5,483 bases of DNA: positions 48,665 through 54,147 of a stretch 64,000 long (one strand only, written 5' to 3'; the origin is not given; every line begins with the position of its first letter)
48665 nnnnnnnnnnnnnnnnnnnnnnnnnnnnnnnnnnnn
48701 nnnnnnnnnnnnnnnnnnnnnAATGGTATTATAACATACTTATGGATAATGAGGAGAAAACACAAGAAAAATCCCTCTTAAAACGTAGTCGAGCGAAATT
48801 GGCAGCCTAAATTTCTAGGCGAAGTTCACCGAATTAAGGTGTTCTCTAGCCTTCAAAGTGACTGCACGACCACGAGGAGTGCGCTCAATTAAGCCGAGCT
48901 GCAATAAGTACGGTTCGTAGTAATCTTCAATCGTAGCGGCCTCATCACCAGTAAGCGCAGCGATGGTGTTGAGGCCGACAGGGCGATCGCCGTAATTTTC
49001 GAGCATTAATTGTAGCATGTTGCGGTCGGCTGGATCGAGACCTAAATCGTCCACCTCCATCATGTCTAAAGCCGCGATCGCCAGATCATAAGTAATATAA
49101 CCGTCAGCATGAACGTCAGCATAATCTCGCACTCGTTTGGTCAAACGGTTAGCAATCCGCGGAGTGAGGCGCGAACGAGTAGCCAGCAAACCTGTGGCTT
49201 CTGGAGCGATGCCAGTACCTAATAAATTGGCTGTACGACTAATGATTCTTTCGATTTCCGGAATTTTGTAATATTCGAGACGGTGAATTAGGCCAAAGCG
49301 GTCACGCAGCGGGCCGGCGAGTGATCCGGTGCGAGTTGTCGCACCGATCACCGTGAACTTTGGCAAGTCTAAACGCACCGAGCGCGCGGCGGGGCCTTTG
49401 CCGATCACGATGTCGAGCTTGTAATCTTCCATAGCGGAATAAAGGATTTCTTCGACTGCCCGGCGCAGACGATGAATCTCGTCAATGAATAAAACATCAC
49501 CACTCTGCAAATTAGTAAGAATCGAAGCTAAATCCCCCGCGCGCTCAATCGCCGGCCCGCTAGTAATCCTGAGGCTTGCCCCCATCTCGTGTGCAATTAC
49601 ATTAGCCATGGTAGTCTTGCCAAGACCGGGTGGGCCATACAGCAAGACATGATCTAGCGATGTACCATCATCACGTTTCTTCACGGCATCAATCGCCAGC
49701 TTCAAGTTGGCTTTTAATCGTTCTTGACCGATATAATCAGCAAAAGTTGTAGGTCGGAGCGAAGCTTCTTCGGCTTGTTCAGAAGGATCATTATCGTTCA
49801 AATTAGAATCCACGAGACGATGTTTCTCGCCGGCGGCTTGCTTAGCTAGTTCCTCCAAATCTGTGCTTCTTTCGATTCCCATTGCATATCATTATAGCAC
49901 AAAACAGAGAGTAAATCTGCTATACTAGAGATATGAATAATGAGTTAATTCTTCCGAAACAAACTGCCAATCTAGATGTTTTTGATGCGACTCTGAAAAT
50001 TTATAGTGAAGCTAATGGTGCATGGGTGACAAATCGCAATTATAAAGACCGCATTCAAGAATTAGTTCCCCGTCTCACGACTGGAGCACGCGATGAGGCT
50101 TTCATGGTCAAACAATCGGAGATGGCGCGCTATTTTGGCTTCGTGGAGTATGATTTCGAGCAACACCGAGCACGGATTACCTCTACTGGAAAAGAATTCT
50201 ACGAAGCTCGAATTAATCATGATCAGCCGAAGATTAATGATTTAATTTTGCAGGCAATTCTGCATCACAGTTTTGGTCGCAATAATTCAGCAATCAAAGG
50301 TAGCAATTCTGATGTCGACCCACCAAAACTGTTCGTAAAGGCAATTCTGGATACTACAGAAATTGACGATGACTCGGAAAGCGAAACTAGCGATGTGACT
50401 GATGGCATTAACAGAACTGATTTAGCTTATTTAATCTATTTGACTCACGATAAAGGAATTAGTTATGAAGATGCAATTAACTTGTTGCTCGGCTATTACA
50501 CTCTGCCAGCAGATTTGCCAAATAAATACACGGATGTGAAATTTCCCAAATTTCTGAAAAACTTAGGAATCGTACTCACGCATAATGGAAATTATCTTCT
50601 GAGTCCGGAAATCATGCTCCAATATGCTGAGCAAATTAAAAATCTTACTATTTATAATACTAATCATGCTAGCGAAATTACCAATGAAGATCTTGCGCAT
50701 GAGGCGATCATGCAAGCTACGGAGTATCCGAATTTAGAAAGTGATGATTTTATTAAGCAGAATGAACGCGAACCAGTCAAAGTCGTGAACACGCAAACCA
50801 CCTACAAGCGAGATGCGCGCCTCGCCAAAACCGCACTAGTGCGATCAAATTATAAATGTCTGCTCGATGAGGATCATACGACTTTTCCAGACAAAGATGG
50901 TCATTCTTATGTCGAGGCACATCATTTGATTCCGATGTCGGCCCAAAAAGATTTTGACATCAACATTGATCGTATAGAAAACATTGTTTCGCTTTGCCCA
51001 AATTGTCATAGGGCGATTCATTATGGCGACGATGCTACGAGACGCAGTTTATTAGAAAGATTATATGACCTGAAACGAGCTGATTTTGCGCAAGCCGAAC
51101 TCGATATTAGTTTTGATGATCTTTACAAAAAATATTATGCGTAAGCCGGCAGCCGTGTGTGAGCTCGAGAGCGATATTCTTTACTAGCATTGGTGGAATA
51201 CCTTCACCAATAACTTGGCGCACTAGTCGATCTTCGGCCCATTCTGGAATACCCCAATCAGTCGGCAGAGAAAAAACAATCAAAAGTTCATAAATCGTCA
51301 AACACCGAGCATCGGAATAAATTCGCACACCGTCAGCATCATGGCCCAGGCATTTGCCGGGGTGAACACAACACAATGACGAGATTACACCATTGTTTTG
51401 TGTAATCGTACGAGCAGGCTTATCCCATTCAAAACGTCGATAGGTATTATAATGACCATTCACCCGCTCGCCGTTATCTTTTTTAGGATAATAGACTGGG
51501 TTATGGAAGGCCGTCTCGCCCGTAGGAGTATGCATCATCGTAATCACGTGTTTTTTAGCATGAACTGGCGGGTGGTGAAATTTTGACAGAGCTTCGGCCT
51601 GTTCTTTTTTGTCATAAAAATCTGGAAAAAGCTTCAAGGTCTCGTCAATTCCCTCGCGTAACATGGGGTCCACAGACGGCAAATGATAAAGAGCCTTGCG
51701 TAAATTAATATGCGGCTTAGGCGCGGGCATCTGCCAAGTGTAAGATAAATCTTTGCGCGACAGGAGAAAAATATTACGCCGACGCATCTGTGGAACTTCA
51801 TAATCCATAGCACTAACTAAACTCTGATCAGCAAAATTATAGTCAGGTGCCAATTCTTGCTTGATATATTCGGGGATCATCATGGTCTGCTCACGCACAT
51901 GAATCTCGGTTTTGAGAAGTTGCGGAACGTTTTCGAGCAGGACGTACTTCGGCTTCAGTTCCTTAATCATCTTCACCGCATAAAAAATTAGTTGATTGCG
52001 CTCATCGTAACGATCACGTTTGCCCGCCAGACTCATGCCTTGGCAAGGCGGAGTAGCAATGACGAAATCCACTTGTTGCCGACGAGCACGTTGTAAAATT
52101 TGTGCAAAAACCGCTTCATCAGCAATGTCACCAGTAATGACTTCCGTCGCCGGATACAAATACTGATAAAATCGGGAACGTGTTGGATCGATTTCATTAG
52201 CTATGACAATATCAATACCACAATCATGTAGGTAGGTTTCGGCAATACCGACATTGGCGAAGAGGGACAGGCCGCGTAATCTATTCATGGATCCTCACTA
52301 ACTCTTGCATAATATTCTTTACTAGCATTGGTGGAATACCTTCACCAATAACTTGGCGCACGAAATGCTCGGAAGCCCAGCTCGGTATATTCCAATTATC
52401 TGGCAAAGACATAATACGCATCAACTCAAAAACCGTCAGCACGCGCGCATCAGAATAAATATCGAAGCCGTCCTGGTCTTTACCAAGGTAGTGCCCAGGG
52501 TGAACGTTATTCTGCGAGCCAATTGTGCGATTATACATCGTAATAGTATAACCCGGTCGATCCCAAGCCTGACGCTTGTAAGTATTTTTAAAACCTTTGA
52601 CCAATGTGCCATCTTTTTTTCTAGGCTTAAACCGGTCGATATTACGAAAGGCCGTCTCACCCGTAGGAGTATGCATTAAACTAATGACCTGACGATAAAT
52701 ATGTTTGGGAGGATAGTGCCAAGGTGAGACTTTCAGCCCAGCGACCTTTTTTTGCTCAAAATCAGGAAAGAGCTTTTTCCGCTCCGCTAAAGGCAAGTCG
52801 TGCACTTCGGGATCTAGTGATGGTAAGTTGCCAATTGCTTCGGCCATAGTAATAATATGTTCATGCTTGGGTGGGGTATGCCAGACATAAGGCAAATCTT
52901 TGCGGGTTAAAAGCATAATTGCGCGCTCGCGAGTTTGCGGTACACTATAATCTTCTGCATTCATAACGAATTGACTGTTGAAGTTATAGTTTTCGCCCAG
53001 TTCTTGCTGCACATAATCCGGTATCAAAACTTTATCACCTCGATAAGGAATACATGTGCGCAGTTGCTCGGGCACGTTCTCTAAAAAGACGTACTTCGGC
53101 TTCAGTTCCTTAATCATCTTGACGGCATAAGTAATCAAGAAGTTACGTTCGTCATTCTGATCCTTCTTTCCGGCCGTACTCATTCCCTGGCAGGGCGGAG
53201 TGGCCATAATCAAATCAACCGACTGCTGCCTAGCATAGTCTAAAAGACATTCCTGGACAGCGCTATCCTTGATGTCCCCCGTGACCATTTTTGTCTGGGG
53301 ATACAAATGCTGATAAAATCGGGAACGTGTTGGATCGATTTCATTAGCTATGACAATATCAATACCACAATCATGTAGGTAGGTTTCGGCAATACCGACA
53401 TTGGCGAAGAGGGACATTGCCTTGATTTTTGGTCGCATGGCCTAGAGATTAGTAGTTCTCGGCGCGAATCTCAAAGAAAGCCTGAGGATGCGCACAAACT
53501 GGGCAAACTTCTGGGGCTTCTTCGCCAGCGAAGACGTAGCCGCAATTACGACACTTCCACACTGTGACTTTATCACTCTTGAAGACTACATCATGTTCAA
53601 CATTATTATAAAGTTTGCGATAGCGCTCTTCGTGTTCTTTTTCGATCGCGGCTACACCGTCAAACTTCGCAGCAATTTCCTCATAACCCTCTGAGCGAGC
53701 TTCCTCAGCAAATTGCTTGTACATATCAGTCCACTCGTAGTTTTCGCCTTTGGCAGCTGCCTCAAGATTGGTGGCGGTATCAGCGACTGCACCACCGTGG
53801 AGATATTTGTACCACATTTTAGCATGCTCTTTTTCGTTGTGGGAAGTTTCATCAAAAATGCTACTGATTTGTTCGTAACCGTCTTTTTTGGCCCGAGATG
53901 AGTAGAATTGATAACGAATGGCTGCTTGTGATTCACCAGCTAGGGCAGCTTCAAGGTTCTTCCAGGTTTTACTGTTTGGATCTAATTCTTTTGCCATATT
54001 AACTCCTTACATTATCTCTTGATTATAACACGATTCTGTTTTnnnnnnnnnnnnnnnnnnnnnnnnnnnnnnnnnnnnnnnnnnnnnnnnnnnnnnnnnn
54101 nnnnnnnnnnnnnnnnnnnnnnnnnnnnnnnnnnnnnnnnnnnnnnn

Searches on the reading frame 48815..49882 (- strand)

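Call 3: search_protein_families(library=ncbifam, proteins=[window:48815-49882:-])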
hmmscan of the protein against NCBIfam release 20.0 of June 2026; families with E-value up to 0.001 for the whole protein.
window:48815-49882:- (355 aa): 40 families (the best 25 are shown)
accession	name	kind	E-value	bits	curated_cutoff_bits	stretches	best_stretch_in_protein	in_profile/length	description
NF000868.0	PRK00080.1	equivalog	2.8e-143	476.8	282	1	33-351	10-326/330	Holliday junction branch migration DNA helicase RuvB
TIGR00635.1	ruvB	equivalog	9.5e-131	435.4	299.05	1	46-350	2-304/305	Holliday junction branch migration DNA helicase RuvB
NF009881.0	PRK13341.1-2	equivalog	1.3e-10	39.8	651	1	25-154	5-136/736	AAA family ATPase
TIGR02903.1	spore_lon_C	equivalog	1.1e-09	37.4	678.8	1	39-99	145-198/615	Lon family ATP-dependent protease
NF009882.0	PRK13341.1-3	equivalog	1.2e-09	36.9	1197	1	41-158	23-142/734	AAA family ATPase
NF009883.0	PRK13341.1-4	equivalog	7.8e-09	34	668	1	41-153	24-138/729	AAA family ATPase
NF003229.0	PRK04195.1-5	equivalog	1.2e-08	34.1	280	1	43-103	12-71/413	replication factor C large subunit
TIGR02902.1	spore_lonB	equivalog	1.8e-08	33.4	723.3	1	42-99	59-109/531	ATP-dependent protease LonB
NF003233.0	PRK04195.2-3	equivalog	3.1e-08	32.9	471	1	42-106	7-68/504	replication factor C large subunit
NF003230.0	PRK04195.1-6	equivalog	2.6e-07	29.7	441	1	42-101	8-64/494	replication factor C large subunit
NF001679.0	PRK00440.1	equivalog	7.3e-07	28.6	303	1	42-100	12-63/322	replication factor C small subunit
NF003226.0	PRK04195.1-1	equivalog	1.9e-06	27.1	588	1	42-101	8-65/405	replication factor C large subunit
TIGR02397.1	dnaX_nterm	equivalog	2.3e-06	27.1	250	1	42-104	8-64/355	DNA polymerase III subunit gamma/tau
NF009880.0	PRK13341.1-1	equivalog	5.3e-06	25.1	891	1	34-159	4-128/599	AAA family ATPase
NF041006.2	cell_div_CdvC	equivalog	7e-06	25.2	650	1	44-102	98-160/370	cell division protein CdvC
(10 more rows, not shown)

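Call 4: search_protein_families(library=pfam, proteins=[window:48815-49882:-])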
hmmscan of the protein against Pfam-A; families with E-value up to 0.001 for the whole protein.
window:48815-49882:- (355 aa): 13 families
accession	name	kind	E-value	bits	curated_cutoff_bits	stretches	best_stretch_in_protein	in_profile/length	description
PF05496.18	RuvB_N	-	1.4e-77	259.3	27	1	42-202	1-159/159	Holliday junction DNA helicase RuvB P-loop domain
PF17864.7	AAA_lid_4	-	5.7e-24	84.1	27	1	205-278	1-74/74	RuvB AAA lid domain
PF05491.19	RuvB_C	-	1.8e-23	82.7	24.7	1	280-350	2-72/72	RuvB C-terminal winged helix domain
PF00004.35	AAA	-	1.7e-21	77.4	21.2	1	79-200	1-127/131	ATPase family associated with various cellular activities (AAA)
PF07728.20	AAA_5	-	1.6e-11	44.8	22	1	78-196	1-139/139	AAA domain (dynein-related subfamily)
PF13191.12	AAA_16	-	7e-07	30.3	32.6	1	65-108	14-57/167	AAA ATPase domain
PF01078.27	Mg_chelatase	-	2.8e-05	24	20.3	0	77-97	23-43/207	Magnesium chelatase, subunit ChlI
PF13173.12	AAA_14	-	6.8e-05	23.3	27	1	79-160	5-95/129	AAA domain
PF00910.28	RNA_helicase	-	0.00016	22.6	21.5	1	79-142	1-64/105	RNA helicase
PF13401.12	AAA_22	-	0.00044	21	27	0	78-97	7-26/130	AAA domain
PF14532.12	Sigma54_activ_2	-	0.00046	20.9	25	1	78-150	23-92/138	Sigma-54 interaction domain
PF06068.19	TIP49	-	0.00061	19.5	23.8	0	49-106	25-80/347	TIP49 P-loop domain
PF07726.17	AAA_3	-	0.00082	19.7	27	0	78-106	1-30/131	ATPase family associated with various cellular activities (AAA)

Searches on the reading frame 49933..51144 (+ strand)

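Call 79: search_protein_families(library=pfam, proteins=[window:49933-51144:+], max_evalue=0.00001)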
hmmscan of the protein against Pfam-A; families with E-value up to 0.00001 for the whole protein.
window:49933-51144:+ (403 aa): 2 families
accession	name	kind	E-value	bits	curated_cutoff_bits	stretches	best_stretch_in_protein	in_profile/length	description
PF01844.29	HNH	-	1.3e-06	28.9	21.4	1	325-363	12-45/47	HNH endonuclease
PF13391.12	HNH_2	-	6.4e-06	26.4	21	0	321-363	9-59/66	HNH endonuclease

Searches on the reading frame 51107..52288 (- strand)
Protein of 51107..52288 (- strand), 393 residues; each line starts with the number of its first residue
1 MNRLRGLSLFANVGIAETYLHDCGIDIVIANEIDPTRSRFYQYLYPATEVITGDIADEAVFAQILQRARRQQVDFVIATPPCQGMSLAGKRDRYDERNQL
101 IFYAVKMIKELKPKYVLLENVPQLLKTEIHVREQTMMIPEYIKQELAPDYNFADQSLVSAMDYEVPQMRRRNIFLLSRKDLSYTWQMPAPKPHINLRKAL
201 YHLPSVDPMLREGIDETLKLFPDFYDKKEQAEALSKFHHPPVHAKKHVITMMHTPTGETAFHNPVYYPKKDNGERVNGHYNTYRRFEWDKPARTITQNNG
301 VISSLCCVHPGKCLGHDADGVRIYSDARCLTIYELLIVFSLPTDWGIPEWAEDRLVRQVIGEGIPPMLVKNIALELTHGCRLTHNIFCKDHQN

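Call 79: search_protein_families(library=pfam, proteins=[window:51107-52288:-], max_evalue=0.00001)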
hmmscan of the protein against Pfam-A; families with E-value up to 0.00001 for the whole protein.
window:51107-52288:- (393 aa): 1 family
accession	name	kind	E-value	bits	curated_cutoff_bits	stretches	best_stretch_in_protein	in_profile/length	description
PF00145.23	DNA_methylase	-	3.7e-43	148.6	22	1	5-376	2-322/324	C-5 cytosine-specific DNA methylase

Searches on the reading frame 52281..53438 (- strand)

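Call 79: search_protein_families(library=pfam, proteins=[window:52281-53438:-], max_evalue=0.00001)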
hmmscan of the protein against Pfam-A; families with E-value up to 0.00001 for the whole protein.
window:52281-53438:- (385 aa): 1 family
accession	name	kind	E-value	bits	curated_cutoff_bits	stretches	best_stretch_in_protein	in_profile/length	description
PF00145.23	DNA_methylase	-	6.9e-49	167.5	22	1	6-381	2-323/324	C-5 cytosine-specific DNA methylase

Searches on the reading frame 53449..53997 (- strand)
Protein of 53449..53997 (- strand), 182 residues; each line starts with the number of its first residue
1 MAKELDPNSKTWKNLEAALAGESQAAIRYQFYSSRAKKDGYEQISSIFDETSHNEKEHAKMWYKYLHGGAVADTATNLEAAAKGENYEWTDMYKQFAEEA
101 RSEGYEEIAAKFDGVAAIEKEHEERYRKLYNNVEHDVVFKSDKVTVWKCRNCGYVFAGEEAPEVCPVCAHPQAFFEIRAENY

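Call 79: search_protein_families(library=pfam, proteins=[window:53449-53997:-], max_evalue=0.00001)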
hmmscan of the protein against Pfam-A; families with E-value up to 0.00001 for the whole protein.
window:53449-53997:- (182 aa): 3 families
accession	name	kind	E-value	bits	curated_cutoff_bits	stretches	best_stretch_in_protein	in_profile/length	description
PF02915.23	Rubrerythrin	-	1.2e-24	87.6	22.8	1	13-130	1-137/137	Rubrerythrin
PF21349.2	RUBY_RBDX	-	7.5e-15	54.5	26.5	1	147-176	1-30/30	Rubrerythrin, rubredoxin-like domain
PF00210.30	Ferritin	-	8.2e-06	26.2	24.5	0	13-128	2-134/142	Ferritin-like domain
